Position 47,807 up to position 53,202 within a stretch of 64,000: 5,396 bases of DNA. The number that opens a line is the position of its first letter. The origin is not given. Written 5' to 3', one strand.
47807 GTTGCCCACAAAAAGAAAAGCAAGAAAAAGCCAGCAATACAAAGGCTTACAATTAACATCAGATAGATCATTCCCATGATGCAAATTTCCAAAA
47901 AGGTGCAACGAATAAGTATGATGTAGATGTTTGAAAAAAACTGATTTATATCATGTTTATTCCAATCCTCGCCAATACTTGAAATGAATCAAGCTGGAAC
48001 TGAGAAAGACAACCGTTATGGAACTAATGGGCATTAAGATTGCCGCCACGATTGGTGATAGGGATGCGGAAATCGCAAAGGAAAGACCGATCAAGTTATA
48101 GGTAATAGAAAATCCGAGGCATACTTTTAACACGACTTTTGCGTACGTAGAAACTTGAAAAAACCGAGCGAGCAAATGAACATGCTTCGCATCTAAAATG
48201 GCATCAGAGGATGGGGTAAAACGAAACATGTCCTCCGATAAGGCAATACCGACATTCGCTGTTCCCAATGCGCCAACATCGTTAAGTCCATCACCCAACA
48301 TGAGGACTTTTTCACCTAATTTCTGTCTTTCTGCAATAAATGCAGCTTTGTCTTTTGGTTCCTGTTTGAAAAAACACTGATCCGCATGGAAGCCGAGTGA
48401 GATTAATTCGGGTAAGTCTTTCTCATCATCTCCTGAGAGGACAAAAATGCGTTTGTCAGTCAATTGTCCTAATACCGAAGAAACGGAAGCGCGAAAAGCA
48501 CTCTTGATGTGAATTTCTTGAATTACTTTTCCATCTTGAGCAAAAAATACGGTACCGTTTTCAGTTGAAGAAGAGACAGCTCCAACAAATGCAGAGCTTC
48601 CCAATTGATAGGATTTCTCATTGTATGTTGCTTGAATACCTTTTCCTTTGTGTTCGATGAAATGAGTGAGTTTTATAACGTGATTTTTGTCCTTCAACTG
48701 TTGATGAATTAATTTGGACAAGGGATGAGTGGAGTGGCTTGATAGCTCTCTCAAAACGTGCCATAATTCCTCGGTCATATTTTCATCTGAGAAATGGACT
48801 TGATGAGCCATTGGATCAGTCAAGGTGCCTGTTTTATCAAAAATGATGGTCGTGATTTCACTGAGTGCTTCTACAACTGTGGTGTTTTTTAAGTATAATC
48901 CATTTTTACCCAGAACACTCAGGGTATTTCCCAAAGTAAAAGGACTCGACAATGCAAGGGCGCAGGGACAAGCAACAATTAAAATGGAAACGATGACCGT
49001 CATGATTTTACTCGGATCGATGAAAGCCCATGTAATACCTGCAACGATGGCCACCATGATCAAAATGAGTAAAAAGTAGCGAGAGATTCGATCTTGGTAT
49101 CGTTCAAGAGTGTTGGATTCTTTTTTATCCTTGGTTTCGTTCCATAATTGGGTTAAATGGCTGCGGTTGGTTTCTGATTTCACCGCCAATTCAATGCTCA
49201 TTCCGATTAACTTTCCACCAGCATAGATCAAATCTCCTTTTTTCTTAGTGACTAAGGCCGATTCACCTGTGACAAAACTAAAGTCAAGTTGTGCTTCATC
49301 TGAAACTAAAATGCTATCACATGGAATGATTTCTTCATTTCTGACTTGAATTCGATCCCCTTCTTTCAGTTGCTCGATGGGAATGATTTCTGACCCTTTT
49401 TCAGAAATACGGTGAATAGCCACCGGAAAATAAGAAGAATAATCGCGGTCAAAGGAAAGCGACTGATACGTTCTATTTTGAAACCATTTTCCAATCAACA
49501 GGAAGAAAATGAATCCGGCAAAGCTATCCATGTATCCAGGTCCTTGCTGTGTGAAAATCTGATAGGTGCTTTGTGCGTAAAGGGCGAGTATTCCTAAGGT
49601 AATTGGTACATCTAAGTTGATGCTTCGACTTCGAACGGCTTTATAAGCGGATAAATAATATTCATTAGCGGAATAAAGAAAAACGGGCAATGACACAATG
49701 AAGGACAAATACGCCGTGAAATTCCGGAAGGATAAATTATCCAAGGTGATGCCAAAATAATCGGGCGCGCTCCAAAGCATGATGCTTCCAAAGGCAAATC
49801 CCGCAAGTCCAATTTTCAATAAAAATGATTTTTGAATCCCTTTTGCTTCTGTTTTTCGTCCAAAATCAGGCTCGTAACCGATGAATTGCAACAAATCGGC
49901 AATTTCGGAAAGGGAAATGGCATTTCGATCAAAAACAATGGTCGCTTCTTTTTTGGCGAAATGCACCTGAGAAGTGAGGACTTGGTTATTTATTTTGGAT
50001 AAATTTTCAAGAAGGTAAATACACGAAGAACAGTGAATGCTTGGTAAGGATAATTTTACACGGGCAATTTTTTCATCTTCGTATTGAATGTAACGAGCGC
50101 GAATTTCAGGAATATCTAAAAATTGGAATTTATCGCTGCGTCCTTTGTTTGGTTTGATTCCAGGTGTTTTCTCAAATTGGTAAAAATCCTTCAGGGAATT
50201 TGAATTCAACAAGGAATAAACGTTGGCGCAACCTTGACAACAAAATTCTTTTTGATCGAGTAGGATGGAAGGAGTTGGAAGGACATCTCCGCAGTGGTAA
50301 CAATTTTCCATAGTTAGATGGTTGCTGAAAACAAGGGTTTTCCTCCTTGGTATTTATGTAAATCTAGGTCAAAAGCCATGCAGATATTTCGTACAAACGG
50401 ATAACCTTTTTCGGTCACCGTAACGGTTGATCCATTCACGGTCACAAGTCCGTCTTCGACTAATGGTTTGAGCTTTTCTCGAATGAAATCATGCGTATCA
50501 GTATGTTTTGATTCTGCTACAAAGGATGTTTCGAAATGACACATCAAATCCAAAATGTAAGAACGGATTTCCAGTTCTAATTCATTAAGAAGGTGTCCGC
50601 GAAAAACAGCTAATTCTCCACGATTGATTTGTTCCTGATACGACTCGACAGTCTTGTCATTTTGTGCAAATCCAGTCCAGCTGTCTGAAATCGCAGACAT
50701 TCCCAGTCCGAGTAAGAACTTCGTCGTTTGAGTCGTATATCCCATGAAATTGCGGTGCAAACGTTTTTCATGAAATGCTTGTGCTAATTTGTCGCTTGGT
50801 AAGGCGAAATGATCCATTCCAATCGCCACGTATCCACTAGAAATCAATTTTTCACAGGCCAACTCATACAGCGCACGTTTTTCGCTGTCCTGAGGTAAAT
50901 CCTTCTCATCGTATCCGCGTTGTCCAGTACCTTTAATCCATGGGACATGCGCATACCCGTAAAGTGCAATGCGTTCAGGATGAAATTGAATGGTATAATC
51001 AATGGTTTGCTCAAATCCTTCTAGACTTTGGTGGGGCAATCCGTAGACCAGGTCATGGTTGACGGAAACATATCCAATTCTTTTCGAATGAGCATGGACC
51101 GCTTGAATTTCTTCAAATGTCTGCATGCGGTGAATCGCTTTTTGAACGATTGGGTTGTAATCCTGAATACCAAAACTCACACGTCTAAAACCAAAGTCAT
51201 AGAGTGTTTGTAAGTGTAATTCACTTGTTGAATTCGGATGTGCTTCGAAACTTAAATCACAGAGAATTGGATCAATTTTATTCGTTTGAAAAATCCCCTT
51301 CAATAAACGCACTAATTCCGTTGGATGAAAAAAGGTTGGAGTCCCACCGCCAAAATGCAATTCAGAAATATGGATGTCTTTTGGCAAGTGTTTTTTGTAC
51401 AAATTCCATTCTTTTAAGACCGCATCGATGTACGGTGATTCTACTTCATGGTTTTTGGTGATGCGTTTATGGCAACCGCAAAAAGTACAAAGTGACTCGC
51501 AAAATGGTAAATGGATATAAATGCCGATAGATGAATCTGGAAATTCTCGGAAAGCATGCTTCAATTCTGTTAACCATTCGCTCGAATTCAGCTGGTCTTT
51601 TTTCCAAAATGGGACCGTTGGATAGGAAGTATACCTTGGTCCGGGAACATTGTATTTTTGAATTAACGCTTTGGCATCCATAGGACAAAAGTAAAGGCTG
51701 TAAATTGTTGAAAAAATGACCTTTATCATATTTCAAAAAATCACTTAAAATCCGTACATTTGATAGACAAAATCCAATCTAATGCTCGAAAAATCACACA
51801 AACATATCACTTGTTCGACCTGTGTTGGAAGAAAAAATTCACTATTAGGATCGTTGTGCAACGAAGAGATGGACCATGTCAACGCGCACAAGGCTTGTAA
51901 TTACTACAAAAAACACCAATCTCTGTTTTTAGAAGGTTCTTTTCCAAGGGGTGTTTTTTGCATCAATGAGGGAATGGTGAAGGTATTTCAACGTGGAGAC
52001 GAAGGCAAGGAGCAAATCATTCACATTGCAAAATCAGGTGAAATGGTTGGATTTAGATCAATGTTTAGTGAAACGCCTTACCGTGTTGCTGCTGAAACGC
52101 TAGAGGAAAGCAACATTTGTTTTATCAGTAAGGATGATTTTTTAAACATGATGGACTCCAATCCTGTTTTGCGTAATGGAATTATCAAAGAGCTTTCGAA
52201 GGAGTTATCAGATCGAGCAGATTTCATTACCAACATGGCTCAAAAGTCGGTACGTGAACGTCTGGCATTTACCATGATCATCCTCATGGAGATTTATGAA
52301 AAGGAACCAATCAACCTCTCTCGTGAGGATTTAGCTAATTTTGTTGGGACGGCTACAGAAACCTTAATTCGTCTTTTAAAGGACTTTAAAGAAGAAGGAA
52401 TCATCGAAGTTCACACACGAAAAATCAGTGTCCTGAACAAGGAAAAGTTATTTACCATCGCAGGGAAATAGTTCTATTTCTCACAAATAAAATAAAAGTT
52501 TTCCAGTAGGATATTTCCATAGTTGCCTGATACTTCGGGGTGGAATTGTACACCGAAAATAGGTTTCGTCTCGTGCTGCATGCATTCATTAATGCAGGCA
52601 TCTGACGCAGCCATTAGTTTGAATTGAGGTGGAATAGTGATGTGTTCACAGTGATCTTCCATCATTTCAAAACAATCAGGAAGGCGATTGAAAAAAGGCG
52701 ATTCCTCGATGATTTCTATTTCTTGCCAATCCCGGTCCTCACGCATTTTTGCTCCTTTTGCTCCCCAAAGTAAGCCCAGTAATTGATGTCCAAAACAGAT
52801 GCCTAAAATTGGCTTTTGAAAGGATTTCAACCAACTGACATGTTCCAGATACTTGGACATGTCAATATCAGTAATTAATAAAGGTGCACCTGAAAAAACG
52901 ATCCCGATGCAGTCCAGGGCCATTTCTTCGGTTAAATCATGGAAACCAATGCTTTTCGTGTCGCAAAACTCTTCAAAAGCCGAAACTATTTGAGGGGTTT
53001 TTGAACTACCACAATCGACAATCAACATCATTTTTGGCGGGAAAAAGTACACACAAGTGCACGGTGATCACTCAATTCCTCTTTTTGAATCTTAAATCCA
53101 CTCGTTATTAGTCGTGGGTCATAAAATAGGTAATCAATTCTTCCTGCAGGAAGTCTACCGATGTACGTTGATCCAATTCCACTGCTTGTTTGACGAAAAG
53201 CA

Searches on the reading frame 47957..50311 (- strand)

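Call 55: search_protein_families(library=pfam, proteins=[window:47957-50311:-], max_evalue=0.00001)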
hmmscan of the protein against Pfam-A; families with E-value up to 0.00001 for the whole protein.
window:47957-50311:- (784 aa): 3 families
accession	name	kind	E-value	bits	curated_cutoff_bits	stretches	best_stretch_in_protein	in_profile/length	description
PF00122.25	E1-E2_ATPase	-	2.4e-34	118.9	28.1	1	297-468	5-179/181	E1-E2 ATPase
PF00702.32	Hydrolase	-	7.9e-16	59.4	26.4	1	486-684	1-189/191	haloacid dehalogenase-like hydrolase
PF12156.14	ATPase-cat_bd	-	3.8e-13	50.4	27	1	3-78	1-85/86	Putative metal-binding domain of cation transport ATPase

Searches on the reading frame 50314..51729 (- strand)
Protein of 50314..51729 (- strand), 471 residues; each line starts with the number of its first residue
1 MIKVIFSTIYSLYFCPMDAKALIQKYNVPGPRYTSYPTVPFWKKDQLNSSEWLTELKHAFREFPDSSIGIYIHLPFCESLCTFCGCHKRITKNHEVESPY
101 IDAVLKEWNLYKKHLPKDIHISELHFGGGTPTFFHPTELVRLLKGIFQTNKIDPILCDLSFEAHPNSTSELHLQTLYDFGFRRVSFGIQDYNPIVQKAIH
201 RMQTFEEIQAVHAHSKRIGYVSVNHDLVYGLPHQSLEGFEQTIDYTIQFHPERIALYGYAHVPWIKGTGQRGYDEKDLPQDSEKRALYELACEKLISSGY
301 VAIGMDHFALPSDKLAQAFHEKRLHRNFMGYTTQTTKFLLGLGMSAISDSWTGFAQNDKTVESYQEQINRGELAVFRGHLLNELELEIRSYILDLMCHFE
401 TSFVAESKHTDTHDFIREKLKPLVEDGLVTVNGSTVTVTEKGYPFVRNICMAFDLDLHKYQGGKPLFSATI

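Call 55: search_protein_families(library=pfam, proteins=[window:50314-51729:-], max_evalue=0.00001)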
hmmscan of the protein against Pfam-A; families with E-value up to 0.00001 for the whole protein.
window:50314-51729:- (471 aa): 1 family
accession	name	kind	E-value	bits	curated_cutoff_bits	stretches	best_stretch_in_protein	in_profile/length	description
PF04055.27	Radical_SAM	-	1.7e-16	61.2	29.5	1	71-245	1-165/166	Radical SAM superfamily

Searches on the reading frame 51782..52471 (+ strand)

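Call 55: search_protein_families(library=pfam, proteins=[window:51782-52471:+], max_evalue=0.00001)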
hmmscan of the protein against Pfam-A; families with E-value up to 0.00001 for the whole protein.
window:51782-52471:+ (229 aa): 3 families
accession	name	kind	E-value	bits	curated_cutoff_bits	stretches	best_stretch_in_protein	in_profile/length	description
PF00027.35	cNMP_binding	-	1.5e-20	73.4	27.5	1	41-127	3-89/89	Cyclic nucleotide-binding domain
PF13545.12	HTH_Crp_2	-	1.6e-14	54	27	1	159-223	1-67/70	Crp-like helix-turn-helix domain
PF00325.26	Crp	-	3.2e-09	36.8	21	1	178-208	2-32/32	Bacterial regulatory proteins, crp family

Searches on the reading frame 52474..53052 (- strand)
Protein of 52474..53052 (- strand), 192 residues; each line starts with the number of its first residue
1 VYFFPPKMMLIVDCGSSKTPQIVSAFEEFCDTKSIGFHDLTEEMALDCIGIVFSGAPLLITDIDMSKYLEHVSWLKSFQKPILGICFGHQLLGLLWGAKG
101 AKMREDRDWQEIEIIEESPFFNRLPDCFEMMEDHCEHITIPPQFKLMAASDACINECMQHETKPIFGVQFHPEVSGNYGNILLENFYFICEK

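Call 55: search_protein_families(library=pfam, proteins=[window:52474-53052:-], max_evalue=0.00001)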
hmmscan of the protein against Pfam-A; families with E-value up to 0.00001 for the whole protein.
window:52474-53052:- (192 aa): 2 families
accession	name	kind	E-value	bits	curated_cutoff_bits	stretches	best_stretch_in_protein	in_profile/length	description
PF00117.34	GATase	-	7e-27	94.8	22.8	1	10-188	1-188/190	Glutamine amidotransferase class-I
PF07722.19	Peptidase_C26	-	1.7e-06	28.4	20.5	0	79-173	105-219/219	Peptidase C26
